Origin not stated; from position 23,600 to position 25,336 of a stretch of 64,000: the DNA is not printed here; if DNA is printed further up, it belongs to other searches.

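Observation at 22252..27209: Tandem S41 peptidase and catalytically dead S41 paralogue, both with peptidoglycan-binding tails, followed by a GH42-like protein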

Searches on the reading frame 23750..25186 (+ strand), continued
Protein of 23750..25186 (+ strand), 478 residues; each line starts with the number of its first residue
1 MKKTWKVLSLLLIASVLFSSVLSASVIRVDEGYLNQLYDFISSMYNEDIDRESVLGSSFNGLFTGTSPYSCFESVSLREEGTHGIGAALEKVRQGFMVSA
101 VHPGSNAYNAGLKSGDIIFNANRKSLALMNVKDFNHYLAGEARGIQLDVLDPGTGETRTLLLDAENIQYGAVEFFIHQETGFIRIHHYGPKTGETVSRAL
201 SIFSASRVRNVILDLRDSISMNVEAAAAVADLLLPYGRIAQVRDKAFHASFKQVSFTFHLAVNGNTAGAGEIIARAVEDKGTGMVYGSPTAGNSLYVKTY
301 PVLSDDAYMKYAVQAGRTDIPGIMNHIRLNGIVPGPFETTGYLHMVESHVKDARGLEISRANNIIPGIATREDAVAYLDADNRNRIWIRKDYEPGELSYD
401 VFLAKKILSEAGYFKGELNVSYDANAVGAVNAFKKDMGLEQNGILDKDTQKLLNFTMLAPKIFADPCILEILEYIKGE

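Call 36: search_protein_families(library=ncbifam, proteins=[P0256, P0147, P0006], max_evalue=1e-10)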
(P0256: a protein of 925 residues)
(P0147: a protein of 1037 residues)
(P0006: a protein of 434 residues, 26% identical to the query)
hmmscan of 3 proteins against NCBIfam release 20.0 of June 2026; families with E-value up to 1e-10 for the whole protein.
P0256 (925 aa): 11 families
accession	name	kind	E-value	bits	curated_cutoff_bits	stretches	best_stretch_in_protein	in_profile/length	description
TIGR00225.1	prc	subfamily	2e-115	385.4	218.6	2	60-353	11-305/335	C-terminal processing peptidase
TIGR03900.1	prc_long_Delta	hypoth_equivalog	2e-106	357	660.95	2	61-352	102-394/973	MXAN_5808 family serine peptidase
NF052377.1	lmo1851_S41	exception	6.3e-103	345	725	2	22-352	29-357/468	lmo1851 family serine protease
NF045588.1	Cterm_S41_CtpA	exception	4.5e-94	315.6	625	2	66-353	77-367/401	carboxyl-terminal processing protease CtpA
NF045590.1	Cterm_S41_CtpC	exception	3.4e-93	312.7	665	2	66-353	82-369/418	carboxyl-terminal processing protease CtpC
NF045589.1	Cterm_S41_CtpB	exception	4.6e-87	292.3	633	2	67-353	84-371/416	carboxyl-terminal processing protease CtpB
NF045591.1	Cterm_S41_CtpZ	exception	1.3e-85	287.6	525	2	66-353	77-365/403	carboxyl-terminal processing protease CtpZ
NF051464.1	tail_spec_CT441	exception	2.9e-54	184.9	700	1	64-352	212-515/645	tail-specific protease Tsp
NF008388.1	PRK11186.1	exception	3.5e-46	157.9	825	1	58-327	205-483/663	carboxy terminal-processing peptidase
TIGR02037.1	degP_htrA_DO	subfamily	1e-12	47.7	416.2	0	643-714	258-328/434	Do family serine endopeptidase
NF058627.1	S41_Gfo1087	equivalog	1.2e-12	47.5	455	0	119-249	142-274/489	GFO_1087 family putative carboxy terminal peptidase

P0147 (1037 aa): 11 families
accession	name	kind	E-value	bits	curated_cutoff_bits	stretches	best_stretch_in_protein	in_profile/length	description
TIGR00225.1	prc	subfamily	1.3e-78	264.4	218.6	2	584-936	4-323/335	C-terminal processing peptidase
NF052377.1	lmo1851_S41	exception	1.2e-69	235.3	725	1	603-861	78-333/468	lmo1851 family serine protease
NF045589.1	Cterm_S41_CtpB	exception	1.5e-65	221.5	633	1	582-863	68-348/416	carboxyl-terminal processing protease CtpB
NF045588.1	Cterm_S41_CtpA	exception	1.7e-55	188.6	625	1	580-864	60-345/401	carboxyl-terminal processing protease CtpA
NF045590.1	Cterm_S41_CtpC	exception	2.8e-54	184.5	665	1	581-860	66-343/418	carboxyl-terminal processing protease CtpC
TIGR03900.1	prc_long_Delta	hypoth_equivalog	1.1e-50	172.6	660.95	1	578-867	88-374/973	MXAN_5808 family serine peptidase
NF045591.1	Cterm_S41_CtpZ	exception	7.6e-45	153.3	525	1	585-862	69-341/403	carboxyl-terminal processing protease CtpZ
NF008388.1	PRK11186.1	exception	5.2e-32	111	825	1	597-859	212-482/663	carboxy terminal-processing peptidase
NF051464.1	tail_spec_CT441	exception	1.1e-31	110.3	700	1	592-860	208-487/645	tail-specific protease Tsp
NF058627.1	S41_Gfo1087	equivalog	3.7e-27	95.4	455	1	648-857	139-369/489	GFO_1087 family putative carboxy terminal peptidase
NF033424.1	chlamy_CPAF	equivalog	7.5e-12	44.6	250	0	727-788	298-361/564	protease-like activity factor CPAF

P0006 (434 aa): 9 families
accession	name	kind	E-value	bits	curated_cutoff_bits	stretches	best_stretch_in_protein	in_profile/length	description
TIGR00225.1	prc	subfamily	3.5e-64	217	218.6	1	66-380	15-327/335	C-terminal processing peptidase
NF052377.1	lmo1851_S41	exception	3.2e-58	197.6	725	1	48-372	52-372/468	lmo1851 family serine protease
TIGR03900.1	prc_long_Delta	hypoth_equivalog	1.6e-50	172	660.95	1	47-427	84-460/973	MXAN_5808 family serine peptidase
NF045589.1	Cterm_S41_CtpB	exception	4.9e-48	163.8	633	1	79-368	94-381/416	carboxyl-terminal processing protease CtpB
NF045588.1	Cterm_S41_CtpA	exception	2.8e-45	154.9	625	1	79-390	88-395/401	carboxyl-terminal processing protease CtpA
NF045590.1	Cterm_S41_CtpC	exception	8.9e-43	146.6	665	1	52-371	64-382/418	carboxyl-terminal processing protease CtpC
NF045591.1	Cterm_S41_CtpZ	exception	7.2e-39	133.6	525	1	79-375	88-382/403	carboxyl-terminal processing protease CtpZ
NF051464.1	tail_spec_CT441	exception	4.8e-31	108.2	700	1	62-326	207-486/645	tail-specific protease Tsp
NF008388.1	PRK11186.1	exception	5.7e-31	107.6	825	1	69-327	213-483/663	carboxy terminal-processing peptidase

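Call 54: predict_structure(alignment_id=A6)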
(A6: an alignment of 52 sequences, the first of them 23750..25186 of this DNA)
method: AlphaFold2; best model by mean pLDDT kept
length: 478 residues; sequences in the alignment: 52
mean_pLDDT: 89.5   pTM: 0.85
mean pLDDT of the five models: 89.5, 89.2, 87.6, 81.3, 80.3
residues with pLDDT >= 90: 316; 70-90: 140; 50-70: 14; < 50: 8
segments of 3 or more residues with pLDDT < 50: 20-27
pLDDT, mean of each block of 10 residues (from residue 1): 74 67 50 78 81 84 89 85 85 95 89 95 94 89 91 93 81 89 93 95 92 96 97 97 95 93 96 96 95 93 93 95 93 92 94 95 93 74 81 97 95 96 98 91 94 88 91 90
secondary structure, 60 per line:
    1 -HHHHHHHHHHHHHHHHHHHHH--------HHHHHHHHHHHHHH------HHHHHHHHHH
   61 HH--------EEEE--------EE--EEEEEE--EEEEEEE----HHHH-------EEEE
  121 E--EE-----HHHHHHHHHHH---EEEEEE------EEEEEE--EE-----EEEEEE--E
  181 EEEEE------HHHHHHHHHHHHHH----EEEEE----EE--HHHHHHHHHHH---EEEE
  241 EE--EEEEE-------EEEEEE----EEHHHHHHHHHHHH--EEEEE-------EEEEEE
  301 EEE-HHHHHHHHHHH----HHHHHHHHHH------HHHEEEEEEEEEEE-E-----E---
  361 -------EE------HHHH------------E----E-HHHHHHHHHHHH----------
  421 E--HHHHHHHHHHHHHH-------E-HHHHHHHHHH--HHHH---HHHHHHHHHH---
elements in order: H2-22 H31-44 H51-62 E71-74 E87-92 E95-101 H106-109 E117-121 H131-141 E145-150 E157-162 E172-177 E180-185 H192-205 E210-214 H223-233 E237-242 E245-249 E257-262 H269-280 E283-287 E295-303 H305-315 H320-329 E339-349 H376-379 H399-410 H424-437 H447-456 H459-462 H466-475
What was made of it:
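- On Peptidase family S41: protein B: AF2 model pLDDT 89.5 (call 54).
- The B model is confident (pLDDT 89.5, pTM 0.85; call 54). The AF2 model is confident (call 54).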

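Call 56: fold_search(model_id=the predicted structure, library=pdb)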
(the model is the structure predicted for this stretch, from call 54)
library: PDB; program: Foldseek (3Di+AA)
matches with E <= 10: 1052; with E <= 0.001: 108
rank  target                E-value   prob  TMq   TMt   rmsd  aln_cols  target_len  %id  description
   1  4c2c_A                9.9e-27  1.00  0.47  0.51  16.3       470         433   19  Crystal structure of the protease CtpB in an active state (released 2013-12-04)
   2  4c2g_A                2.0e-26  1.00  0.47  0.51  16.1       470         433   19  Crystal structure of CtpB(S309A) in complex with a peptide having a Val-Pro-Ala C-terminus (released 2013-12-04)
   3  4c2e_A                1.1e-25  1.00  0.49  0.52  13.9       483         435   19  Crystal structure of the protease CtpB(S309A) present in a resting state (released 2013-12-04)
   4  4c2f_A                2.3e-25  1.00  0.46  0.50  16.1       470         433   19  Crystal structure of the CtpB R168A mutant present in an active conformation (released 2013-12-04)
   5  4c2h_A                4.5e-25  1.00  0.50  0.54  13.1       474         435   19  Crystal structure of the CtpB(V118Y) mutant (released 2013-12-04)
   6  8sxg_A                7.3e-22  1.00  0.42  0.53  10.8       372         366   18  The C-terminal protease CtpA-LbcA complex of pseudomonas aeruginosa with the TPR at the low position (released 2024-03-06)
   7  9ku0_B                1.3e-21  1.00  0.47  0.60   5.5       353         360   17  Crystal structure of CtpA F105R mutant from Helicobacter pylori (released 2025-12-03)
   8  8sxf_B                4.6e-21  1.00  0.47  0.60   5.6       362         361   20  The C-terminal protease CtpA-LbcA complex of pseudomonas aeruginosa with the TPR at the high position (released 2024-03-06)
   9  9jr1_C                8.4e-21  1.00  0.47  0.57  13.8       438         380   16  Crystal structure of CtpA from Helicobacter pylori (released 2025-10-01)
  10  9jr1_E                1.3e-20  1.00  0.44  0.55  10.2       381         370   16  Crystal structure of CtpA from Helicobacter pylori (released 2025-10-01)
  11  9ku0_D                1.5e-20  1.00  0.47  0.59   5.4       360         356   17  Crystal structure of CtpA F105R mutant from Helicobacter pylori (released 2025-12-03)
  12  9ku3_A                1.6e-20  1.00  0.47  0.57   5.9       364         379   17  Cryo-EM structure of CtpA S300A/K325A/Q329A mutant from Helicobacter pylori (released 2025-12-03)
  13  9jr1_B                2.5e-20  1.00  0.40  0.51  10.1       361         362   18  Crystal structure of CtpA from Helicobacter pylori (released 2025-10-01)
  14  9kub_A                2.8e-20  1.00  0.46  0.58   5.8       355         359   17  Cryo-EM structure of CtpA from Helicobacter pylori in conformation I (released 2025-12-03)
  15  6vbb_B                4.0e-20  1.00  0.37  0.49  11.2       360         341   19  2.60 Angstrom Resolution Crystal Structure of Peptidase S41 from Acinetobacter baumannii (released 2019-12-25)
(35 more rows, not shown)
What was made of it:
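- On Peptidase family S41: protein B: Foldseek to CtpB at E 1e-26 (call 56).
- Its best structural matches are CtpB chains over about 470 columns (call 56), so the match spans both dimerisation modules.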

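Call 58: list_cluster_members(proteins=[P0001, P0023, P0025, P0026, P0033, P0038, P0039])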
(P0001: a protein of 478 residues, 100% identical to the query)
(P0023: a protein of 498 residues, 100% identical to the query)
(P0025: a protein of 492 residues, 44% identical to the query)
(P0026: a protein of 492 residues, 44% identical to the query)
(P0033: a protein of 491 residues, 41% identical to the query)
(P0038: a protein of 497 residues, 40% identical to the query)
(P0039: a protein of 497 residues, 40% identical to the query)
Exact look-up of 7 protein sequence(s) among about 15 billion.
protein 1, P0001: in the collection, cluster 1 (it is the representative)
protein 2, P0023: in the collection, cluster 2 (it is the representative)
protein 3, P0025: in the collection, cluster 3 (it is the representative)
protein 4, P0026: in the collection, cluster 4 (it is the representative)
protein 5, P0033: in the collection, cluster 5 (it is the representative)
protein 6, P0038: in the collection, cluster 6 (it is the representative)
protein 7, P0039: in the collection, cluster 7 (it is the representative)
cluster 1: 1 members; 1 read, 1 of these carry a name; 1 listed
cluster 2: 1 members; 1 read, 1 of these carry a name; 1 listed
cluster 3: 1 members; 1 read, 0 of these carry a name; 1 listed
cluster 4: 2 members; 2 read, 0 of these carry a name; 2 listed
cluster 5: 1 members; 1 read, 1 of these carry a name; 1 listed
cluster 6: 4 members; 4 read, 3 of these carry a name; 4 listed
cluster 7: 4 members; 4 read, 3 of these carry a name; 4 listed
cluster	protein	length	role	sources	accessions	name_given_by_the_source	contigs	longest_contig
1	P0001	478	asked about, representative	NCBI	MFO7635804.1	MAG: S41 family peptidase [Clostridia bacterium]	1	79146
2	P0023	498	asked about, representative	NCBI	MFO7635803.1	MAG: S41 family peptidase [Clostridia bacterium]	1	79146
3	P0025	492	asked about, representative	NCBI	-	-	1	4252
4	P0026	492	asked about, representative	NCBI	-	-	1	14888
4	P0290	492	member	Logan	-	-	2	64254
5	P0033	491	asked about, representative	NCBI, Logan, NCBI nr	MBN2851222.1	MAG: PDZ domain-containing protein [Clostridia bacterium] | PDZ domain-containing protein [Clostridia bacterium]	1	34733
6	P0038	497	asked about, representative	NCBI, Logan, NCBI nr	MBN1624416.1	MAG: PDZ domain-containing protein [Clostridia bacterium] | PDZ domain-containing protein [Clostridia bacterium]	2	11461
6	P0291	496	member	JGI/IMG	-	carboxyl-terminal processing protease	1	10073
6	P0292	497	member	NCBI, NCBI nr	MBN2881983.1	MAG: PDZ domain-containing protein [Clostridia bacterium] | PDZ domain-containing protein [Clostridia bacterium]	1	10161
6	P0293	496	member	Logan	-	-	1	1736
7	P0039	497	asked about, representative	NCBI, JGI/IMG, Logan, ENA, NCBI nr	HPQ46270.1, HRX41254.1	MAG TPA: S41 family peptidase [Clostridia bacterium] | S41 family peptidase [Clostridia bacterium]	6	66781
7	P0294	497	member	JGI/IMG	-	carboxyl-terminal processing protease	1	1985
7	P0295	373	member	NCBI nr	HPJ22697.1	S41 family peptidase [Clostridia bacterium]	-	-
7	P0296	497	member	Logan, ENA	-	-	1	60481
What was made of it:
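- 23750..25186 (+): Gene B: secreted, catalytically dead S41 paralogue (478 aa). Signal peptide is about aa 1-26, two N-terminal helices aa 31-62, PDZ aa 75-144, S41 fold aa 180-318 and beyond, PG_binding_1-like tail aa 400-453. NCBI names it 'S41 family peptidase', MFO7635804.1 (call 58).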

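Call 59: find_homologous_proteins(query=A4, max_evalue=1e-40)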
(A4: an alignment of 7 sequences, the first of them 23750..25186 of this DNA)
Query A4 (7 sequences) (478 aa, profile of the alignment): 5 proteins with E <= 1e-40 among 8000 candidates.
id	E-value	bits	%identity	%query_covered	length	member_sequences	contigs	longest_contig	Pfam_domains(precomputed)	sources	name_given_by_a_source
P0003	5.5e-219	746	39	94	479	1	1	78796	PF17820.8,PF03572.24,PF01471.24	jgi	-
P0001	2.3e-214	731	100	100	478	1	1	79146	PF17820.8,PF03572.24,PF00595.30,PF01471.24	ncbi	ncbi:MAG: S41 family peptidase [Clostridia bacterium]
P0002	4.7e-209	713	54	100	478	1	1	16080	PF17820.8,PF03572.24,PF00595.30,PF13180.13,PF01471.24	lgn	-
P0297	1.1e-196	672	31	97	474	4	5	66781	PF03572.24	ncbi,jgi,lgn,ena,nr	ncbi:MAG TPA: S41 family peptidase [Clostridia bacterium]|nr:S41 family peptidase [Clostridia bacter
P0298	1.0e-182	626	38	98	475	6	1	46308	PF03572.24,PF01471.24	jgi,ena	-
